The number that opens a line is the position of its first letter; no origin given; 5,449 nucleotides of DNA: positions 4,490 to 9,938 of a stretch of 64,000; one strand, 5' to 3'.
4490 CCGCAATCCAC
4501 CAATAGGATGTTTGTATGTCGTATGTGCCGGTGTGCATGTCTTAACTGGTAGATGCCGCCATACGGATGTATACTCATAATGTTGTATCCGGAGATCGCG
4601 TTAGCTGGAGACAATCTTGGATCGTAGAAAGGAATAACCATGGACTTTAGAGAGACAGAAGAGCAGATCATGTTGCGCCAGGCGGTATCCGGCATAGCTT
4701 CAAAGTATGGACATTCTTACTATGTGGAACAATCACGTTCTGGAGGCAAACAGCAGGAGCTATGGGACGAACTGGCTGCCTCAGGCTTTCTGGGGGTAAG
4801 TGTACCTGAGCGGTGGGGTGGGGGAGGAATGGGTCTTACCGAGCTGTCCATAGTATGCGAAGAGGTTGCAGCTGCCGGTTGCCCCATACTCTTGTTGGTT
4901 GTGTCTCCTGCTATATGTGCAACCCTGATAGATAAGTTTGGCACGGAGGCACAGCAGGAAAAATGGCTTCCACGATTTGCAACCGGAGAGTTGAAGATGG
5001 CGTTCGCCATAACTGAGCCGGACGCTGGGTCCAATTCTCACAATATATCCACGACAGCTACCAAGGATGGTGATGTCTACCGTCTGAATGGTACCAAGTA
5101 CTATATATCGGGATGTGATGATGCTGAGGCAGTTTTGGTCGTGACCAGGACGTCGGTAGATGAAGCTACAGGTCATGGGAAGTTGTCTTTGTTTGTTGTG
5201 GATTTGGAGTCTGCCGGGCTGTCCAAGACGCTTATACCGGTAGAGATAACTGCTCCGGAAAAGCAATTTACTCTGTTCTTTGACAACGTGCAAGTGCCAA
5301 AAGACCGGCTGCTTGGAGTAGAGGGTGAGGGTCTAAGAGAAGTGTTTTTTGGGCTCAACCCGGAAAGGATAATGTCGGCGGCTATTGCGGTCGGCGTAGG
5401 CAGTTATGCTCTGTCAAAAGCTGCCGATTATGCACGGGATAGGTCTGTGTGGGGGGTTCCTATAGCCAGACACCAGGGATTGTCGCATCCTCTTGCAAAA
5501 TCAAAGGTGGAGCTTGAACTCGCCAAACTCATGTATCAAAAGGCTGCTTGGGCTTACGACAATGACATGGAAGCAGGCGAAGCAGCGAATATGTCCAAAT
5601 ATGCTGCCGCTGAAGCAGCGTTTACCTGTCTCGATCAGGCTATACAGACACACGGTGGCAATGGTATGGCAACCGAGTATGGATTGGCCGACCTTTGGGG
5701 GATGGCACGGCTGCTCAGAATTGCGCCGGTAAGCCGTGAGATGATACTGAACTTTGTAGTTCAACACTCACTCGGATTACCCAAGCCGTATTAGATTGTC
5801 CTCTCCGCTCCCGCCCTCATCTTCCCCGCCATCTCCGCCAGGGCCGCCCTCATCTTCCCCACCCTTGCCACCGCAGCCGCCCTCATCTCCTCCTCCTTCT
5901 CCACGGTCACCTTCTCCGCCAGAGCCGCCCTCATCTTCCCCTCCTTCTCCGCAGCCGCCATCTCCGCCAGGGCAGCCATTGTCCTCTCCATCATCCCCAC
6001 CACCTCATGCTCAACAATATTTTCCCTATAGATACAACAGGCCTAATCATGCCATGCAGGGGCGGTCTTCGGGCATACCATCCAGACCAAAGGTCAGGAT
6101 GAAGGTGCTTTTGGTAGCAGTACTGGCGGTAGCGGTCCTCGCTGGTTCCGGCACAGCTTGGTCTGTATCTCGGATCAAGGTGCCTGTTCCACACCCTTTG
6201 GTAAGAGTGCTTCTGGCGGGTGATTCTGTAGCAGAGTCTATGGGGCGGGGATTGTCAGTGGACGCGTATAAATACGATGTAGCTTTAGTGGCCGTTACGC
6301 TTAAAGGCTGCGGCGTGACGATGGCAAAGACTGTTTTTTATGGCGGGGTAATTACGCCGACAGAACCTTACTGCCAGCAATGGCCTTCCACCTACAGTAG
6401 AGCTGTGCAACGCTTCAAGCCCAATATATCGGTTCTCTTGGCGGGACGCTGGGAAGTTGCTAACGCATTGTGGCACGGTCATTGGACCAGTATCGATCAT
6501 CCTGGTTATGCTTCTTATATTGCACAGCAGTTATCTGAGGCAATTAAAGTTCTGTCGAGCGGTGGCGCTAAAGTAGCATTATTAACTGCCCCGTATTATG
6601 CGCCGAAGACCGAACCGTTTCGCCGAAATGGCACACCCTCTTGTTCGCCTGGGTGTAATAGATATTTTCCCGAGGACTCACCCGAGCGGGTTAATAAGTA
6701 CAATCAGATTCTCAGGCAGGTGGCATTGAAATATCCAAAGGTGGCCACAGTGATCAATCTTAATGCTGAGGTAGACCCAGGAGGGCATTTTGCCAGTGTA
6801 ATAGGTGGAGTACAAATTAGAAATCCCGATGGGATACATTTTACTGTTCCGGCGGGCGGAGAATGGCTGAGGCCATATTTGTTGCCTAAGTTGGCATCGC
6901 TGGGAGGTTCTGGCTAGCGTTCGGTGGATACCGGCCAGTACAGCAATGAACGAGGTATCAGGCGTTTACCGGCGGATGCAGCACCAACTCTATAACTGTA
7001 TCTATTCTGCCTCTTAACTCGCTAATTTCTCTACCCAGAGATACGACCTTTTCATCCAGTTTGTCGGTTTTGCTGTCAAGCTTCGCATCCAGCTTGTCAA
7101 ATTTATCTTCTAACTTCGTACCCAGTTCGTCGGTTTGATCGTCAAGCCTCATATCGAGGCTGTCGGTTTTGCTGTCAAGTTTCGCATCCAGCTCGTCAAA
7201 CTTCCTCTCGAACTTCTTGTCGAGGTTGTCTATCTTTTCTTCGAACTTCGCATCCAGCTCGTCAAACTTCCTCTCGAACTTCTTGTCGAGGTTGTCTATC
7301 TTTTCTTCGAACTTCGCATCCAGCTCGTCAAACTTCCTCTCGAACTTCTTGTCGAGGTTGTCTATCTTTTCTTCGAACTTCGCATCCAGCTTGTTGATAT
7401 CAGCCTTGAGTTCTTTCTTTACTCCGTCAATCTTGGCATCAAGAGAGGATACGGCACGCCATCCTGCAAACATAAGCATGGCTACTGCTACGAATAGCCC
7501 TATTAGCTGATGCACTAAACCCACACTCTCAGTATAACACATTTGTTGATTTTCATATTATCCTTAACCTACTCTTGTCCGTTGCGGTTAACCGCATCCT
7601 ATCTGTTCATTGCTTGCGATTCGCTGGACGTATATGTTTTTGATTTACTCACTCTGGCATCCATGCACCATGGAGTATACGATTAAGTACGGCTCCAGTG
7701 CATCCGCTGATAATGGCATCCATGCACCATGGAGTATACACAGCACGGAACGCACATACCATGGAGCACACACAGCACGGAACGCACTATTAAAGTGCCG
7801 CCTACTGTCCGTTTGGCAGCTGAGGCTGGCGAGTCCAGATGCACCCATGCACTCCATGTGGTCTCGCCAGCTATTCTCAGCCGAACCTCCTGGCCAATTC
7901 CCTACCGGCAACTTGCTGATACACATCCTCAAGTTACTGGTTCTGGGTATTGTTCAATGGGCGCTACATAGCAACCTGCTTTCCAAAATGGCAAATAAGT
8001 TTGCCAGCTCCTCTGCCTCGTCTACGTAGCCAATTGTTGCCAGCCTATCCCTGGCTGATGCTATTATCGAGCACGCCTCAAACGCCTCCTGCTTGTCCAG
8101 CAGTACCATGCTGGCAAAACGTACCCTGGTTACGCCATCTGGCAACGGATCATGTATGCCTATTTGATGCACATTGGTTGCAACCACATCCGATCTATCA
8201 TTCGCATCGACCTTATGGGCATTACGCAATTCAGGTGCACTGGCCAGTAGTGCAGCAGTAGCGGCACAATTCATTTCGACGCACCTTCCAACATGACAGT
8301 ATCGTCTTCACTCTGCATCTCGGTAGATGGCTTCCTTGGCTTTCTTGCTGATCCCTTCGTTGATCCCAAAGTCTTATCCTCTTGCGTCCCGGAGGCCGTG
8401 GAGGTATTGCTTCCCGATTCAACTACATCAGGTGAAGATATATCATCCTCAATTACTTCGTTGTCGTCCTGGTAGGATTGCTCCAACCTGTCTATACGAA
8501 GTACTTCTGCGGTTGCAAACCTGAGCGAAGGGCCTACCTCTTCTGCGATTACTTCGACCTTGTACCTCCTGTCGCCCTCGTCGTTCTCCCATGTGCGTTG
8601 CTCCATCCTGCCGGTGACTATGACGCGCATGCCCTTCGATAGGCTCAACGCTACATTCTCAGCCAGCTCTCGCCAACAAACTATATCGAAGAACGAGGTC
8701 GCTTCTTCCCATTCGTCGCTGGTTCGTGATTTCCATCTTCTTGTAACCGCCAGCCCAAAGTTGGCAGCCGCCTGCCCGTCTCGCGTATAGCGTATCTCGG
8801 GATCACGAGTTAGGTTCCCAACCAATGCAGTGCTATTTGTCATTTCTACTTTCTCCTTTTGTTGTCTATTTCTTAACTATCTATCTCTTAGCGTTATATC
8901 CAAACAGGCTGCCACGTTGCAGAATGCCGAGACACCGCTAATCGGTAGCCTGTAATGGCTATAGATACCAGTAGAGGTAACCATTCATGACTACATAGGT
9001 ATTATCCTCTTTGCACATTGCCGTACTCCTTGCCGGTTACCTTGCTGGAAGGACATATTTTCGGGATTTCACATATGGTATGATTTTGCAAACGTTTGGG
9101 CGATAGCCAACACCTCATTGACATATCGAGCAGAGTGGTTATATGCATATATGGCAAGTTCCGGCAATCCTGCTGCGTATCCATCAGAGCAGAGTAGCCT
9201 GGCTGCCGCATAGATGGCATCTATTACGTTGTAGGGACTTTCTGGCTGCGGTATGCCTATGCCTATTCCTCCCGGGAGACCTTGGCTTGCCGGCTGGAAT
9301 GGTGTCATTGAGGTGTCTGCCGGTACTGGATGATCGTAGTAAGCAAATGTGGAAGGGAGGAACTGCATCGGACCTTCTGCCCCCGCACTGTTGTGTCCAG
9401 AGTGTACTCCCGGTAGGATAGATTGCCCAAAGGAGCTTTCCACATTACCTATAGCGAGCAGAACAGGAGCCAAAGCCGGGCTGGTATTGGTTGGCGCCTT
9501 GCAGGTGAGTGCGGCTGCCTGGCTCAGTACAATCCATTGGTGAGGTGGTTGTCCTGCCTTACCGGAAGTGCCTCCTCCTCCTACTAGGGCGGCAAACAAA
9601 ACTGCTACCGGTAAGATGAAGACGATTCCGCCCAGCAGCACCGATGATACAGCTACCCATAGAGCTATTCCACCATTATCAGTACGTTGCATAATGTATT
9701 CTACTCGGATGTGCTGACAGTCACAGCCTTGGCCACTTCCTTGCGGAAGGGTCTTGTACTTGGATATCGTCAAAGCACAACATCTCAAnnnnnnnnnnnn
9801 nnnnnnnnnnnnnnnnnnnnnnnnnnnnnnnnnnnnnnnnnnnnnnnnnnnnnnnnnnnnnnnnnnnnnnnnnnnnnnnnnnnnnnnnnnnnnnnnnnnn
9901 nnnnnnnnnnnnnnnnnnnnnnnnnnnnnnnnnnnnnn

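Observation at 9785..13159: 1124-aa membrane protein combining an extracytoplasmic-type LysM domain with a cytoplasmic-type winged-helix/BTAD (SARP-like) module, embedded in the tad operon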

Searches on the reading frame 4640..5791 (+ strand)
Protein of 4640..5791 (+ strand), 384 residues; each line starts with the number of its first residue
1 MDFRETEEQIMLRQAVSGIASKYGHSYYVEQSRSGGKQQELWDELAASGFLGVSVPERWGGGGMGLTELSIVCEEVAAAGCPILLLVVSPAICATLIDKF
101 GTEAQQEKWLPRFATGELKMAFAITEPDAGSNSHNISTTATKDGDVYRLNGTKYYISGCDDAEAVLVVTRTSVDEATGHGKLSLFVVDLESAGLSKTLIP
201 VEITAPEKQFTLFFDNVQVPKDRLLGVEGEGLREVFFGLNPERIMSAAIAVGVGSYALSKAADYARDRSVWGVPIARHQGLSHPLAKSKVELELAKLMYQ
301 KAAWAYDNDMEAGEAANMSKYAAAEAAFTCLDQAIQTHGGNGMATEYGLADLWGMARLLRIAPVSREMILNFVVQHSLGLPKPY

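Call 7: search_protein_families(library=pfam, proteins=[window:4640-5791:+], max_evalue=0.01)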
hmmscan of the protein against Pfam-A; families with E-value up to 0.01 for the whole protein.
window:4640-5791:+ (384 aa): 4 families
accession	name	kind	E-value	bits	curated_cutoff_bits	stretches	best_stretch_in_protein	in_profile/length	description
PF00441.29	Acyl-CoA_dh_1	-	1.6e-32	113.2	22.4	1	229-375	1-147/150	Acyl-CoA dehydrogenase, C-terminal domain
PF02771.21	Acyl-CoA_dh_N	-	1.1e-26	93.9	22.9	1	6-117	1-113/113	Acyl-CoA dehydrogenase, N-terminal domain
PF02770.24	Acyl-CoA_dh_M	-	1.7e-16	60.6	33.3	1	121-196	1-75/97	Acyl-CoA dehydrogenase, middle domain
PF08028.16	Acyl-CoA_dh_2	-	9.3e-08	32.9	22.7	1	244-348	1-115/134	Acyl-CoA dehydrogenase, C-terminal domain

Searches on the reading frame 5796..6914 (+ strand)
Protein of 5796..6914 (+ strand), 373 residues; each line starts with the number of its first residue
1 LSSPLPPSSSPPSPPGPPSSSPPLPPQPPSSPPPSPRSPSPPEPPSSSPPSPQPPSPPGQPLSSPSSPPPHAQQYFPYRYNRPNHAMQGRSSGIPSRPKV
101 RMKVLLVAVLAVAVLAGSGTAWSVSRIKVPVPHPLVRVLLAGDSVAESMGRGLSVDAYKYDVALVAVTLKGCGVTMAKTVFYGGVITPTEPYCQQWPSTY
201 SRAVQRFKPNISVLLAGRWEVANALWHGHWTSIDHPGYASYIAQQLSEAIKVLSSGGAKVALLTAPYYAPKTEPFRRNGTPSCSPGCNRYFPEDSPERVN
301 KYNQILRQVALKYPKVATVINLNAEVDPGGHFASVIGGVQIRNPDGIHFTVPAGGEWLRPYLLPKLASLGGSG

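Call 7: search_protein_families(library=pfam, proteins=[window:5796-6914:+], max_evalue=0.01)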
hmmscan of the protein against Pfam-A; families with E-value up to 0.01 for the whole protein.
window:5796-6914:+ (373 aa): 3 families
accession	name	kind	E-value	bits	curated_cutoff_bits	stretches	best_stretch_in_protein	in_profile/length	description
PF19040.6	SGNH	-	1.1e-10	42.1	27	1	137-322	25-209/248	SGNH domain (fused to AT3 domains)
PF04311.20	DUF459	-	2.4e-09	37.3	27.2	2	297-364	126-196/197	Protein of unknown function (DUF459)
PF13472.12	Lipase_GDSL_2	-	0.0075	17.2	32.9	0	190-329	49-150/178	GDSL-like Lipase/Acylhydrolase family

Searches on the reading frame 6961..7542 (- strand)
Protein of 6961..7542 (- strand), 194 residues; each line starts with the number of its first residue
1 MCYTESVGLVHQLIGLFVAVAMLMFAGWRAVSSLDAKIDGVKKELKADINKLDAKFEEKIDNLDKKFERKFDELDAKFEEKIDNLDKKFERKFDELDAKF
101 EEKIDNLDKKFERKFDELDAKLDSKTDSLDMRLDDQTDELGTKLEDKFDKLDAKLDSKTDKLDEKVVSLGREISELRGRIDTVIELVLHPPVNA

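Call 7: search_protein_families(library=pfam, proteins=[window:6961-7542:-], max_evalue=0.01)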
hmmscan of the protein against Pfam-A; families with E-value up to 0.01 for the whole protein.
window:6961-7542:- (194 aa): 27 families (the best 25 are shown)
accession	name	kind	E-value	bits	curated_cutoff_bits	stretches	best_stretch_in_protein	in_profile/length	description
PF01442.23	Apolipoprotein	-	1.5e-19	70.9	90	1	32-185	29-179/190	Apolipoprotein A1/A4/E domain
PF07902.16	Gp58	-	2.1e-08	33.4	34.5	1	31-159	167-294/594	gp58-like protein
PF04513.17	Baculo_PEP_C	-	1.2e-07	32.4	38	0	34-87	39-92/140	Baculovirus polyhedron envelope protein, PEP, C terminus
PF20667.3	Sec10_N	-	1.5e-07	31.9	27.4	1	69-145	10-80/118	Exocyst complex component Sec10, N-terminal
PF06705.16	SF-assemblin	-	1.4e-05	25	30.6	1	30-178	42-189/247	SF-assemblin/beta giardin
PF05597.16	Phasin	-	2.6e-05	24.7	28.8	0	120-185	53-119/126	Poly(hydroxyalcanoate) granule associated protein (phasin)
PF02601.20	Exonuc_VII_L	-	5.1e-05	23.3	35.9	1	42-163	142-267/315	Exonuclease VII, large subunit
PF07889.17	DUF1664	-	7.2e-05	23.3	34.6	0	32-110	40-116/124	Protein of unknown function (DUF1664)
PF07352.17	Phage_Mu_Gam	-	0.0002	21.7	28.3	0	32-87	12-68/149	Bacteriophage Mu Gam like protein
PF16888.10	YwqH-like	-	0.00038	21.2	33.7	0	39-129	37-118/123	YwqH-like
PF12709.12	Fungal_TACC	-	0.00039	21.3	27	0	98-147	19-68/77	Fungal Transforming acidic coiled-coil (TACC) proteins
PF09731.14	Mitofilin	-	0.00056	19.4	27.4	1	43-158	275-393/614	Mitochondrial inner membrane protein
PF05531.17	NPV_P10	-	0.00069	20.5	29.8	0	121-163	15-59/75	Nucleopolyhedrovirus P10 protein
PF00956.23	NAP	-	0.0007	19.3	28.6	0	43-77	7-41/266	Nucleosome assembly protein (NAP)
PF11803.13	UXS1_N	-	0.00081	20.1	30.1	0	84-115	43-74/75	UDP-glucuronate decarboxylase N-terminal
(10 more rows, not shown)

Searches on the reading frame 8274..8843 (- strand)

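Call 6: search_protein_families(library=pfam, proteins=[window:8274-8843:-], max_evalue=0.01)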
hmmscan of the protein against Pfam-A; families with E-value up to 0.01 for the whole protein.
window:8274-8843:- (190 aa): 2 families
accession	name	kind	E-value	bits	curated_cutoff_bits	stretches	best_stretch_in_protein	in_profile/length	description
PF00436.31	SSB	-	7.5e-34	116.4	26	1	3-104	2-102/104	Single-strand binding protein family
PF01336.31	tRNA_anti-codon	-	5e-05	23.6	27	1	49-103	26-72/75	OB-fold nucleic acid binding domain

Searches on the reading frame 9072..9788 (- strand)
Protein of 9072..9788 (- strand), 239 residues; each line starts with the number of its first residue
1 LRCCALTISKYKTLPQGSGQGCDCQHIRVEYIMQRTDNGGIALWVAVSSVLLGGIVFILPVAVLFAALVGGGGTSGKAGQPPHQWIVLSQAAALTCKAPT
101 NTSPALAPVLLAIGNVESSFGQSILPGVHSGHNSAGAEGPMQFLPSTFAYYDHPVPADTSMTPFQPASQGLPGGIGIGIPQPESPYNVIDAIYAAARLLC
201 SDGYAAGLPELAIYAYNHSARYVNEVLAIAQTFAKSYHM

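Call 6: search_protein_families(library=pfam, proteins=[window:9072-9788:-], max_evalue=0.01)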
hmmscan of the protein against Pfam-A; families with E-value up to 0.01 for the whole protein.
window:9072-9788:- (239 aa): 1 family
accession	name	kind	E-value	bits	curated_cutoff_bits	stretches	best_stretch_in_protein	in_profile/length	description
PF01464.25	SLT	-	3.6e-05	23.7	21.3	1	107-236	14-114/117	Transglycosylase SLT domain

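Call 82: search_protein_families(library=ncbifam, proteins=[window:9072-9692:-], max_evalue=0.01)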
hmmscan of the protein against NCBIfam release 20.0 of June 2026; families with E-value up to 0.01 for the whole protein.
window:9072-9692:- (207 aa): 0 families
